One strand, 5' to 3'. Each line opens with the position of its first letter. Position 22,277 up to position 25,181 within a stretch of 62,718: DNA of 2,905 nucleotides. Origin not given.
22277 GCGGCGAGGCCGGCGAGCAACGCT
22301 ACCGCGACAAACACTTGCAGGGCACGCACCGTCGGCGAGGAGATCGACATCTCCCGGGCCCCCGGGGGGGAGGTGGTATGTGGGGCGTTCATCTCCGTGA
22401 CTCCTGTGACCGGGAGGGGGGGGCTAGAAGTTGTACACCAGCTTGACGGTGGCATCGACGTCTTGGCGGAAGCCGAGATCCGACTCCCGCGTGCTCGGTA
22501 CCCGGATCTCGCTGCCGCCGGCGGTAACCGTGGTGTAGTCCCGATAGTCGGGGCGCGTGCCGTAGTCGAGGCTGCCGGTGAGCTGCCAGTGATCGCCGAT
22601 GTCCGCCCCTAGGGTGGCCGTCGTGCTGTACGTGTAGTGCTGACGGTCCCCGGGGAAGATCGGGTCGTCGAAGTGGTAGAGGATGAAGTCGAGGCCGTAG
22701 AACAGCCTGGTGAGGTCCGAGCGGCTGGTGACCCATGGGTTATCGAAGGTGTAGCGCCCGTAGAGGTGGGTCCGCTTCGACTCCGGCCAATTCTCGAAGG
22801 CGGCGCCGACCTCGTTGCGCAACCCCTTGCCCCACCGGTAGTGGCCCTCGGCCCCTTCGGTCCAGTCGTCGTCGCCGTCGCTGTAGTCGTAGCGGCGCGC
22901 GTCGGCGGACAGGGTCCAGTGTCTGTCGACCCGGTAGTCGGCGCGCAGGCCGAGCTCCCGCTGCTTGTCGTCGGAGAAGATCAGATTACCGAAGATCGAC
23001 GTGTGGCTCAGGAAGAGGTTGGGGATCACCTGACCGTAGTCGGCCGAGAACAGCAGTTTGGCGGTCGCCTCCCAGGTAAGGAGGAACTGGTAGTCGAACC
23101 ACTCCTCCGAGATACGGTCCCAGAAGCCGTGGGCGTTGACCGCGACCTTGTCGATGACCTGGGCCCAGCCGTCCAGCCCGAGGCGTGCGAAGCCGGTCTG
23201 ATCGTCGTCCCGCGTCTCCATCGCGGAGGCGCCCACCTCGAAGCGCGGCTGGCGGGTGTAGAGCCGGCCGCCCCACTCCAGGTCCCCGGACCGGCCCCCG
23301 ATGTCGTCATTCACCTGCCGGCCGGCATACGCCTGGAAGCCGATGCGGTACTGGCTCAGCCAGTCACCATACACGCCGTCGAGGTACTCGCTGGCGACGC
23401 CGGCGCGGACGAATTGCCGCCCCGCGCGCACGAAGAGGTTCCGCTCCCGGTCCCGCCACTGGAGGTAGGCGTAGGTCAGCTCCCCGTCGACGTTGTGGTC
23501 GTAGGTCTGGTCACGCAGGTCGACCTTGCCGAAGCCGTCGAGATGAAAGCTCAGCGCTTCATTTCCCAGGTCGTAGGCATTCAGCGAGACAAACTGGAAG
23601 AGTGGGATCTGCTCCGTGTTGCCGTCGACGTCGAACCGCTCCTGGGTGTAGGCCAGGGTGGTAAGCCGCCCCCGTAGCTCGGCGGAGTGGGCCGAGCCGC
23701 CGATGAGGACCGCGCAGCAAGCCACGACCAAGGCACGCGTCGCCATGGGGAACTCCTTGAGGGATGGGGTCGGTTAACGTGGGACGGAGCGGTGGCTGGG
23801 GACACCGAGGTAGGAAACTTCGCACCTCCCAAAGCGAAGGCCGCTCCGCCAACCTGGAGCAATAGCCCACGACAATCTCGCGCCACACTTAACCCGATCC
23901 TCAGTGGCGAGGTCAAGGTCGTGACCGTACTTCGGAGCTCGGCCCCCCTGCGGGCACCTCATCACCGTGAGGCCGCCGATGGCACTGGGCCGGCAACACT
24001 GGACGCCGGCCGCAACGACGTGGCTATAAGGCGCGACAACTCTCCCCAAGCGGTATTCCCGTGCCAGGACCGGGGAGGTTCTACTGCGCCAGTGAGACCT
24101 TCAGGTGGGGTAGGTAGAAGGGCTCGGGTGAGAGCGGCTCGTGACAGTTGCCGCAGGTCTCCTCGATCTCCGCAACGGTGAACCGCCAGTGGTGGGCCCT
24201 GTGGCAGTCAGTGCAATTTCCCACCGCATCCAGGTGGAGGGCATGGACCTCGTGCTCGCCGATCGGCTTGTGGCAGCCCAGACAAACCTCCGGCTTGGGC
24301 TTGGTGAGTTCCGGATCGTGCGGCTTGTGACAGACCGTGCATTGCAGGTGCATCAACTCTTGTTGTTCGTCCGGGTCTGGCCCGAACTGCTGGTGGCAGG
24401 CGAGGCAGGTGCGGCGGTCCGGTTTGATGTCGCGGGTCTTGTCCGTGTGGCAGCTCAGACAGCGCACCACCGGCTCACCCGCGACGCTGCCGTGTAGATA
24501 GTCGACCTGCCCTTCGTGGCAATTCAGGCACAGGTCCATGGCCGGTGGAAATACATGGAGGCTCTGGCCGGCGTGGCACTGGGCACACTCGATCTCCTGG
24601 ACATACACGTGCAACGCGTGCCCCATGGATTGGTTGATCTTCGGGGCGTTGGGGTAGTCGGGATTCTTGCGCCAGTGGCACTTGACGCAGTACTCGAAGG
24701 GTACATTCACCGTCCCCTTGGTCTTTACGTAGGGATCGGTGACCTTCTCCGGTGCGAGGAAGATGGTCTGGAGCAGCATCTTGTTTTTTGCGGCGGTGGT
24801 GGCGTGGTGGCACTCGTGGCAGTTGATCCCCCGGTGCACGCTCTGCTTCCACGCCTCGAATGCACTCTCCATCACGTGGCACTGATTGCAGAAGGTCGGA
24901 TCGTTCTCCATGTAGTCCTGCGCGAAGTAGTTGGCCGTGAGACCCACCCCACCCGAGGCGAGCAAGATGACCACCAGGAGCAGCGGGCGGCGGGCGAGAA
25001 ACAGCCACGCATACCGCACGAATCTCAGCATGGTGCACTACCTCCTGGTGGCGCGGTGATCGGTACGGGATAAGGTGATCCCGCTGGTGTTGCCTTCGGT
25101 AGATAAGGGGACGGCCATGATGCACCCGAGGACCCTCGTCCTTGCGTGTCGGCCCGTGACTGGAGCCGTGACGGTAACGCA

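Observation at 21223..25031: Candidate porin-cytochrome trans-envelope electron conduit: 11-haem NapC/NirT-like anchor, 440-aa OM barrel and 13-haem lipoprotein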

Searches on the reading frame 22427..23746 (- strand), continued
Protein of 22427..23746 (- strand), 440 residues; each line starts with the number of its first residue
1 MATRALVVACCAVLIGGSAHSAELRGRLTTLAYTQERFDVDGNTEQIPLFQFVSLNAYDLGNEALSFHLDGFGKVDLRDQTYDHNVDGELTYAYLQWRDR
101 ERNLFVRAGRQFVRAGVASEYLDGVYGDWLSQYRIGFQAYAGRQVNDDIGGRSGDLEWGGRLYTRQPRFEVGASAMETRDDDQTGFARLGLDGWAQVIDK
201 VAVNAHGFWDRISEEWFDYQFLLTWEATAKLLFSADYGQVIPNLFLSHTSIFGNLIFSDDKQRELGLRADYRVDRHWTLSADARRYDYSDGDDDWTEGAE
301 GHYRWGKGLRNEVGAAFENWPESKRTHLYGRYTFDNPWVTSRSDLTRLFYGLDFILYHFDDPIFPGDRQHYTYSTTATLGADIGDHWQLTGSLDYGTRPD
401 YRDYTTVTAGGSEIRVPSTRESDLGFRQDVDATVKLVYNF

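Call 48: find_encoding_contigs(protein=P0004, flank=5000, max_places=1)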
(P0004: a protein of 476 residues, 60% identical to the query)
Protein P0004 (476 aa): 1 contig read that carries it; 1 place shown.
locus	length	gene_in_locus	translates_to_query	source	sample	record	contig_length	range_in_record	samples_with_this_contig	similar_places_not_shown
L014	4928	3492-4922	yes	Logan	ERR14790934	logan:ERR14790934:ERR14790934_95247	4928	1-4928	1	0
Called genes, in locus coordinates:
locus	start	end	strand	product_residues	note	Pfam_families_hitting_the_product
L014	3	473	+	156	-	?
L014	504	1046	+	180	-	PF14697:Fer4_21 (faint), PF13247:Fer4_11, PF12838:Fer4_7, PF13187:Fer4_9 (weak), PF13237:Fer4_10 (weak), PF00037:Fer4, PF12797:Fer4_2, PF12837:Fer4_6, +1 more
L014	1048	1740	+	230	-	PF02613:Nitrate_red_del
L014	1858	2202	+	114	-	PF00072:Response_reg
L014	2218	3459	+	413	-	PF12837:Fer4_6 (faint), PF13237:Fer4_10 (faint), PF00037:Fer4 (faint), PF13187:Fer4_9 (weak), PF13484:Fer4_16 (faint), PF14697:Fer4_21 (faint), PF12838:Fer4_7 (weak)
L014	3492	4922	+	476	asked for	-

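Call 49: find_encoding_contigs(protein=P0002, flank=5000, max_places=1)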
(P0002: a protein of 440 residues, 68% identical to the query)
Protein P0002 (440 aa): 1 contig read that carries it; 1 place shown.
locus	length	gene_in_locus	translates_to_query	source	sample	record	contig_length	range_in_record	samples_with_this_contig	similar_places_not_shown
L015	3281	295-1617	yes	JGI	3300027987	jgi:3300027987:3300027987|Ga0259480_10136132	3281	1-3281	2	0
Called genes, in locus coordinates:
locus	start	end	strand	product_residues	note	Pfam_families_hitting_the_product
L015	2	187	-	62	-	?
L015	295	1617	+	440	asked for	-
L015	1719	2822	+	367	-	PF02085:Cytochrom_CIII (faint), PF14522:Cytochrome_C7 (weak), PF22113:Mtrc-MtrF_II-IV_dom (faint), PF14522:Cytochrome_C7 (weak)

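Call 59: search_solved_structures(query=A3, max_evalue=10)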
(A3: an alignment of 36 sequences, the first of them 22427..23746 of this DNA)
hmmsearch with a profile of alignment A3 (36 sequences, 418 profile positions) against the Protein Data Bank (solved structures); distinct sequences matched with E-value up to 10: 0.

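Call 76: search_protein_families(library=ncbifam, proteins=[L001:7341-9803:+], max_evalue=0.00001)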
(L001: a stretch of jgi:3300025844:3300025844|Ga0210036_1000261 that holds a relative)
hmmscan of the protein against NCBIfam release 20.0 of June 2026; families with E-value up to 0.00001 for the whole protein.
L001:7341-9803:+ (821 aa): 2 families
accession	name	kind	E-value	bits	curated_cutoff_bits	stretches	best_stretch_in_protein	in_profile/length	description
NF041028.1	decahem_GSU2203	exception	3.9e-16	59.2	325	2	452-504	62-113/317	GSU2203 family decaheme c-type cytochrome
TIGR03508.1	decahem_SO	subfamily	1.6e-13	50.7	192.2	1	604-659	123-177/258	DmsE family decaheme c-type cytochrome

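Call 78: find_encoding_contigs(protein=P0198, flank=5000, max_places=1)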
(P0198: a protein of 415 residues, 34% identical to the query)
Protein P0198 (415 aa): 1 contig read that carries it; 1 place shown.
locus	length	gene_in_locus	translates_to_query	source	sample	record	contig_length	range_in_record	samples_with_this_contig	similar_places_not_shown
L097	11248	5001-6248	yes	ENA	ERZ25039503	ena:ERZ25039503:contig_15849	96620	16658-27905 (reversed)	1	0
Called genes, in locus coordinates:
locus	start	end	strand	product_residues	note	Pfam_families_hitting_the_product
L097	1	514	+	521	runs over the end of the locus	PF00479:G6PD_N, PF02781:G6PD_C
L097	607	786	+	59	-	-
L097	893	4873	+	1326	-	PF18076:FGAR-AT_N, PF02769:AIRS_C, PF22689:FGAR-AT_PurM_N-like, PF02769:AIRS_C, PF13507:GATase_5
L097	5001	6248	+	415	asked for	-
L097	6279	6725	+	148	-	-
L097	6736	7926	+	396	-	-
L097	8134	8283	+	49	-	-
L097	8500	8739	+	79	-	PF09699:Paired_CXXCH_1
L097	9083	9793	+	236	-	-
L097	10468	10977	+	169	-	-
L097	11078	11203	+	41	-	-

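Call 79: find_encoding_contigs(protein=P0187, flank=5000, max_places=1)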
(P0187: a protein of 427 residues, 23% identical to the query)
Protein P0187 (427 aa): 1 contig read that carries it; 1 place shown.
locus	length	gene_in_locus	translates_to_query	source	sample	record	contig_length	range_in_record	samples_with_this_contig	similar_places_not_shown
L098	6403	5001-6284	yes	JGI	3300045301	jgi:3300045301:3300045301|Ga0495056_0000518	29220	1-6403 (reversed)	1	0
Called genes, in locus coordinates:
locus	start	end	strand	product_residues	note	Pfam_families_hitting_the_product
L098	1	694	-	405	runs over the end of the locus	PF07386:DUF1499, PF01738:DLH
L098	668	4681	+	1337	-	PF18076:FGAR-AT_N, PF02769:AIRS_C, PF22689:FGAR-AT_PurM_N-like, PF02769:AIRS_C, PF13507:GATase_5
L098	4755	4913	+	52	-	-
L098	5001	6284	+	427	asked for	-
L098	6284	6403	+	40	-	?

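Call 85: search_dna_similar(query=window:22427-23746:-, collection=plasmids, mode=protein, max_evalue=0.001, max_rows=15)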
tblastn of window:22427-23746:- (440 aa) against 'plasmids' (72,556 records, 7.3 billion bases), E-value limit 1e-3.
No match.

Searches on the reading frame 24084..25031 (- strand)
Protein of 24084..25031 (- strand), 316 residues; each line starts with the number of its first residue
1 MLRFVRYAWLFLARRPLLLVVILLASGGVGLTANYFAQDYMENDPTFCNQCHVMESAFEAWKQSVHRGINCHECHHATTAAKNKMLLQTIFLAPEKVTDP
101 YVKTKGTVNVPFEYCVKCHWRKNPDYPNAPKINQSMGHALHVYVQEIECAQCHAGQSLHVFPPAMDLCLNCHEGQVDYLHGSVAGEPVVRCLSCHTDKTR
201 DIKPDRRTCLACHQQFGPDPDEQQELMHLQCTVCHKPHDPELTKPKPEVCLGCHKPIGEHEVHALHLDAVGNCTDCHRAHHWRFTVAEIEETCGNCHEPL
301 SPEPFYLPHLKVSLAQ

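Call 5: search_protein_families(library=pfam, proteins=[window:24084-25031:-], max_evalue=0.01)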
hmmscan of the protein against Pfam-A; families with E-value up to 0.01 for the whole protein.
window:24084-25031:- (316 aa): 6 families
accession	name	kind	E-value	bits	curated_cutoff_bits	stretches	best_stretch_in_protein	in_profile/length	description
PF14522.11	Cytochrome_C7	-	1.7e-13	50.6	24.8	1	262-298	4-49/67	Cytochrome c7 and related cytochrome c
PF14537.11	Cytochrom_c3_2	-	4.1e-13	50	25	3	67-173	5-79/79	Cytochrome c3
PF09699.15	Paired_CXXCH_1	-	8.6e-13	48.2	20.6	2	230-256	8-38/41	Doubled CXXCH motif (Paired_CXXCH_1)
PF22113.1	Mtrc-MtrF_II-IV_dom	-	9.9e-09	35.4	30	1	69-156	82-166/176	Outer membrane cytochrome MtrC/MtrF-like, domains II/IV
PF02085.21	Cytochrom_CIII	-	0.00012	22.8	22.9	0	189-254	31-101/101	Class III cytochrome C family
PF03264.19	Cytochrom_NNT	-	0.00085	19.5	24.1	1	19-174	10-166/174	NapC/NirT cytochrome c family, N-terminal region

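Call 6: search_protein_families(library=ncbifam, proteins=[window:24084-25031:-], max_evalue=0.01)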
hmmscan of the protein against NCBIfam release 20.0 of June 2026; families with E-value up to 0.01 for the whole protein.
window:24084-25031:- (316 aa): 4 families
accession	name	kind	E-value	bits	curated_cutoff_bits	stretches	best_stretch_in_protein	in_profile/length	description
TIGR03153.1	cytochr_NrfH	equivalog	9.6e-14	51.6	134.2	1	28-154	11-134/138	cytochrome c nitrite reductase small subunit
TIGR03508.1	decahem_SO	subfamily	7.9e-08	32.1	192.2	1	202-300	66-177/258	DmsE family decaheme c-type cytochrome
TIGR01905.1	paired_CXXCH_1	subfamily_domain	2.4e-06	27.4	25.2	1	230-255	8-37/41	doubled CXXCH domain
NF047727.1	4hemeCytCCctA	equivalog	0.009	16.1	180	0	248-298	58-105/109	tetraheme c-type cytochrome CctA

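Call 42: search_solved_structures(query=window:24084-25031:-, max_evalue=0.01, show_alignments=2)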
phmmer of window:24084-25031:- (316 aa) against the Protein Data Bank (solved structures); distinct sequences matched with E-value up to 0.01: 2.
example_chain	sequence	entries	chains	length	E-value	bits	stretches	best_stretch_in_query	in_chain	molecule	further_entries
2j7a_C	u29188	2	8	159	2.6e-07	33.3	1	24-105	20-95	CYTOCHROME C QUINOL DEHYDROGENASE NRFH | NAPC/NIRT CYTOCHROME C FAMILY PROTEIN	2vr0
6btm_A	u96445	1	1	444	2.2e-05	27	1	136-279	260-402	Alternative Complex III subunit A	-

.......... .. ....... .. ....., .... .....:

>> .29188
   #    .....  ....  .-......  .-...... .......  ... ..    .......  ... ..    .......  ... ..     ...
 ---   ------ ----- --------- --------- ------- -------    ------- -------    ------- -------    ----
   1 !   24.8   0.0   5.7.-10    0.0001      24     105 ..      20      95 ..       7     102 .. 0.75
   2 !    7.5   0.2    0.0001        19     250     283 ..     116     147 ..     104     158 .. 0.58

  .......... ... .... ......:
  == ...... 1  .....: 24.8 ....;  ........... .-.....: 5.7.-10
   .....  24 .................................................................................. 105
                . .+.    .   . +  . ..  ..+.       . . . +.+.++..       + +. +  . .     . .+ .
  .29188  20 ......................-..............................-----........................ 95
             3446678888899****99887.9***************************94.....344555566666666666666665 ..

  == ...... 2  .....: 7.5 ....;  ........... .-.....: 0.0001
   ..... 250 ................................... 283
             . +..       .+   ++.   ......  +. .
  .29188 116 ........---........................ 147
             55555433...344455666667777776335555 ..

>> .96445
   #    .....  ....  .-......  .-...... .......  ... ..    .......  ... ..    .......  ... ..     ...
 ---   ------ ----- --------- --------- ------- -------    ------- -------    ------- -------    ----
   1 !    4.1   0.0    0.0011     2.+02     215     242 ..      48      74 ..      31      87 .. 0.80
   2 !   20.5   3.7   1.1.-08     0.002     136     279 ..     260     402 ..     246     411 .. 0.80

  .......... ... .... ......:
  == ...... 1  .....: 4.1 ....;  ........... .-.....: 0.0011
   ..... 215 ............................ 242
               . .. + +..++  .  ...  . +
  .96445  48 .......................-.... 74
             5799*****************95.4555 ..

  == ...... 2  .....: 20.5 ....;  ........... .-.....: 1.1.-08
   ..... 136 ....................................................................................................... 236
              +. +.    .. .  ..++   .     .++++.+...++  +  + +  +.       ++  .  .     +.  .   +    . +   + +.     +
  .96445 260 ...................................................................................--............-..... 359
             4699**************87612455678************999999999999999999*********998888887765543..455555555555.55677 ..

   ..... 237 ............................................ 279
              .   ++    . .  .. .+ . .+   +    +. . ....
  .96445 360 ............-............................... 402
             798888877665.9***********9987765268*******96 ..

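Call 70: find_related_loci(query=window:24084-25031:-, collection=metagenome_contigs, flank=6000)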
Query window:24084-25031:- (316 aa) in metagenome_contigs; peptide patterns used: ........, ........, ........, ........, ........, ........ (x = any residue, [..] = any of these).
121 stretches matched a pattern; 102 encode a relative of the query (tblastn E <= 1e-3); the best 80 are kept; 80 distinct loci.
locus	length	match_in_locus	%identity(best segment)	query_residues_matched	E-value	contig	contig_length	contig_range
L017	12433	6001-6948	100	1-316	0e+0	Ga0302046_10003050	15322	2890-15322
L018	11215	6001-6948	76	1-316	1e-167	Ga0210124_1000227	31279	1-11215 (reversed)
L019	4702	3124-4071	76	1-316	9e-172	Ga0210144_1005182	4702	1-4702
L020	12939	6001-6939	76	1-313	1e-164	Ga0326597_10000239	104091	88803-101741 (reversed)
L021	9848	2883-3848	37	4-305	1e-67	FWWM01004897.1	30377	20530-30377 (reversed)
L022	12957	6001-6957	39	2-305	2e-67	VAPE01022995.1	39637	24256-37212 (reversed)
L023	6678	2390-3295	37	18-305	9e-67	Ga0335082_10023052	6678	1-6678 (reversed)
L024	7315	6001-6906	37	18-305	9e-67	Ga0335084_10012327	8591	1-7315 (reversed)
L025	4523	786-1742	39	2-305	1e-66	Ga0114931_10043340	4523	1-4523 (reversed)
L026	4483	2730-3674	37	4-298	1e-66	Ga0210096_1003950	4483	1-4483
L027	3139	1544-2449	39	17-305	2e-65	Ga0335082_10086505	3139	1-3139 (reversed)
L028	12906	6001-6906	38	17-305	3e-64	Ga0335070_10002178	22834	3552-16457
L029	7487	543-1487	37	4-298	2e-66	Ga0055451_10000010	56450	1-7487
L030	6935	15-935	37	15-305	2e-63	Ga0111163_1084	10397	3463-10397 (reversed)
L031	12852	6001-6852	39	39-305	5e-63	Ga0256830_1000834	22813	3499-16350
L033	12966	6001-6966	37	7-308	9e-63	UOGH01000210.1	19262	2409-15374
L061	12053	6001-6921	37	15-305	3e-58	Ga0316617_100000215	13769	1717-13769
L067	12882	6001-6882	37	28-305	1e-56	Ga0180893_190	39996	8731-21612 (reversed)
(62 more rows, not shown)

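Call 76: search_protein_families(library=ncbifam, proteins=[L067:3290-3760:+, L033:7540-8313:+, L061:8283-9533:+, L033:6001-6966:+], max_evalue=0.00001)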
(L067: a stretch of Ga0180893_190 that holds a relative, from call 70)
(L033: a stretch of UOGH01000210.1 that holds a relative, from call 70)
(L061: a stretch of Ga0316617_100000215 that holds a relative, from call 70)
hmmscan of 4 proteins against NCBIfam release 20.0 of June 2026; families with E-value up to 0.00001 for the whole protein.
L067:3290-3760:+ (157 aa): 3 families
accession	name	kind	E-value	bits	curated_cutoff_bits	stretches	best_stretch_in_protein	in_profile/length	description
TIGR03508.1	decahem_SO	subfamily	4.6e-08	32.8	192.2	1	59-150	68-154/258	DmsE family decaheme c-type cytochrome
NF041198.1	UshA_like_PCGU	equivalog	3e-07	29.4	275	1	81-116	471-509/519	UshA-like (seleno)protein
TIGR01905.1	paired_CXXCH_1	subfamily_domain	8.1e-06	25.7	25.2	0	84-116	8-37/41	doubled CXXCH domain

L033:7540-8313:+ (258 aa): 38 families (the best 25 are shown)
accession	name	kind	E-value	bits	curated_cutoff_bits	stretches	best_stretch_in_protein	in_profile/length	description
NF011569.0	PRK14993.1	equivalog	4.5e-61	206.4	416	2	107-256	75-227/244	tetrathionate reductase subunit TtrB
NF045797.1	DsrO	equivalog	1.2e-57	195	200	2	114-251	86-234/235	sulfate reduction electron transfer complex DsrMKJOP subunit DsrO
TIGR03149.1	cyt_nit_nrfC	equivalog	2.9e-48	164.2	377.6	2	125-252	88-217/225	cytochrome c nitrite reductase Fe-S protein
NF041715.1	arsenate_red_ArrB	equivalog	1.4e-44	152.3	450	2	185-251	159-225/233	arsenate respiratory reductase iron-sulfur subunit ArrB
TIGR03478.1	DMSO_red_II_bet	subfamily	3.4e-37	128.1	480.7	1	124-251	124-253/321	DMSO reductase family type II enzyme, iron-sulfur subunit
NF042979.1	EthbenzDh_ebdB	equivalog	4.2e-35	121.2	740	1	125-251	147-275/354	ethylbenzene dehydrogenase subunit beta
NF041782.1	mnquin_red_QrcC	equivalog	1.3e-31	110.2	400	2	123-181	57-119/239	menaquinone reductase iron-sulfur cluster-binding subunit QrcC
TIGR02951.1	DMSO_dmsB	equivalog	4.1e-31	108.2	214.1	1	47-220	2-154/161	DMSO/selenate family reductase complex B subunit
NF008134.0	PRK10882.1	equivalog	2.6e-28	99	263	1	5-221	2-210/329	hydrogenase 2 operon protein HybA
NF045715.1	sulf_resp_HmcB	equivalog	8.7e-26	90.7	420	1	7-221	2-200/307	sulfate respiration complex iron-sulfur protein HmcB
TIGR01582.1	FDH-beta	equivalog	2.9e-24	85.6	334.7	1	36-228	11-191/283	formate dehydrogenase subunit beta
TIGR01660.1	narH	equivalog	4.9e-23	81.3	524.05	1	110-235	162-288/492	nitrate reductase subunit beta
NF038355.1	FDH3_beta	equivalog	5.3e-22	78.7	240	1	130-193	53-121/180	formate dehydrogenase FDH3 subunit beta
NF007382.0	PRK09898.1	equivalog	4.4e-21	75.3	213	1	126-221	118-205/208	ferredoxin-like protein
NF009451.0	PRK12809.1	equivalog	3.4e-15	55.4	1154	1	128-215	53-135/639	formate-dependent uric acid utilization protein YgfT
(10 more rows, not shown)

L061:8283-9533:+ (417 aa): 2 families
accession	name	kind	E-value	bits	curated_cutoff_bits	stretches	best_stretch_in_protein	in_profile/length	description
TIGR03148.1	cyt_nit_nrfD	equivalog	3.1e-08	33.3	347.6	1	20-359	8-312/316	cytochrome c nitrite reductase subunit NrfD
NF045798.1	DsrP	equivalog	2.4e-07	30.5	350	1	138-234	119-213/346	sulfate reduction electron transfer complex DsrMKJOP subunit DsrP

L033:6001-6966:+ (322 aa): 2 families
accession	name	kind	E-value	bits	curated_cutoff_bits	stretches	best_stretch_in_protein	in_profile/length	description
TIGR03153.1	cytochr_NrfH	equivalog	2.8e-12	46.9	134.2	1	18-72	4-59/138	cytochrome c nitrite reductase small subunit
TIGR03508.1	decahem_SO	subfamily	1.1e-08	34.8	192.2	0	39-75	67-104/258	DmsE family decaheme c-type cytochrome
